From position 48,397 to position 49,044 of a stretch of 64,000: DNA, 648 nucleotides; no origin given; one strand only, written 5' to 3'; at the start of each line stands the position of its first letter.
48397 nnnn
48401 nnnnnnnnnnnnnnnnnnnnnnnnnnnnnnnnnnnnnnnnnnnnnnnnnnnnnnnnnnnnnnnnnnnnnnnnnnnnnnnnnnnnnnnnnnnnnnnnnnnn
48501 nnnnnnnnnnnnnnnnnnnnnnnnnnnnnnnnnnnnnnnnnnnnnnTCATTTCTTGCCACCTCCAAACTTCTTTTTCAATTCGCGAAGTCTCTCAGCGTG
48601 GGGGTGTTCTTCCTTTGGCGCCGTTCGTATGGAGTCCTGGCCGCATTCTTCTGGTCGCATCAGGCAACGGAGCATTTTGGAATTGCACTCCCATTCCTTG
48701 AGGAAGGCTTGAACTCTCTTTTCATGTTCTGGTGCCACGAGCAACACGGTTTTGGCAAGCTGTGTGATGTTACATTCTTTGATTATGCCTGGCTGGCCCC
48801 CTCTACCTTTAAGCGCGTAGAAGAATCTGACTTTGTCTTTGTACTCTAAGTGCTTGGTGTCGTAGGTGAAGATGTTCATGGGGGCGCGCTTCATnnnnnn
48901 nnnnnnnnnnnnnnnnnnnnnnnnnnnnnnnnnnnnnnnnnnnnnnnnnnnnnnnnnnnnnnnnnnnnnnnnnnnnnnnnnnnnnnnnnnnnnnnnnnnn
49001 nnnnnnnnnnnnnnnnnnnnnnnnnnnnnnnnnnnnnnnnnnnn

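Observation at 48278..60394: Three paralogous small basic proteins bracket giant gene 3 in one operon; paralog B carries the giant protein's own C-terminal tail motif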

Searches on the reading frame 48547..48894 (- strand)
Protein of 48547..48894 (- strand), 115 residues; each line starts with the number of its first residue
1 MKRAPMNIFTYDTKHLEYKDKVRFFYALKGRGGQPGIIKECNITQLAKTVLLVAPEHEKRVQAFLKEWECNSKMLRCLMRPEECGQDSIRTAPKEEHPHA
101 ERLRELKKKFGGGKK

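Call 6: search_protein_families(library=pfam, proteins=[window:48547-48894:-], max_evalue=10)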
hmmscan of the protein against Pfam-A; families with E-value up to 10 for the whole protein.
window:48547-48894:- (115 aa): 0 families

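Call 7: search_protein_families(library=ncbifam, proteins=[window:48547-48894:-], max_evalue=10)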
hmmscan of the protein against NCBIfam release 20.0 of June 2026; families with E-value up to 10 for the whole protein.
window:48547-48894:- (115 aa): 0 families

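Call 51: predict_structure(alignment_id=A3)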
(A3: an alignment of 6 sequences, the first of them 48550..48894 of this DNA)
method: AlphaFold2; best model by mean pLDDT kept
length: 115 residues; sequences in the alignment: 6
mean_pLDDT: 81.4   pTM: 0.65
mean pLDDT of the five models: 81.4, 81.4, 80.7, 80.2, 76.9
residues with pLDDT >= 90: 72; 70-90: 10; 50-70: 14; < 50: 19
segments of 3 or more residues with pLDDT < 50: 87-100, 111-115
pLDDT, mean of each block of 10 residues (from residue 1): 90 96 96 94 93 96 98 94 58 44 57 42
secondary structure, 60 per line:
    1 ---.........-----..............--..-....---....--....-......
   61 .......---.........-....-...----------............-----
elements in order: E4-12 H18-29 H37-40 E44-47 E50-53 H55-67 E71-79 H81-84 H99-110

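Call 70: search_protein_families(library=padloc, proteins=[window:48550-48894:-], max_evalue=0.1)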
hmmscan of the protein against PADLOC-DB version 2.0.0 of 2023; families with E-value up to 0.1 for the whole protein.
window:48550-48894:- (115 aa): 0 families

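Call 71: search_protein_families(library=phrogs, proteins=[window:48550-48894:-], max_evalue=0.1)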
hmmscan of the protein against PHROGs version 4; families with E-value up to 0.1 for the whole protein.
window:48550-48894:- (115 aa): 1 family
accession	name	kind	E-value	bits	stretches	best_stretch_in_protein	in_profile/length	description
phrog_3259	-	unknown function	0.0072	17.4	1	3-107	33-118/188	-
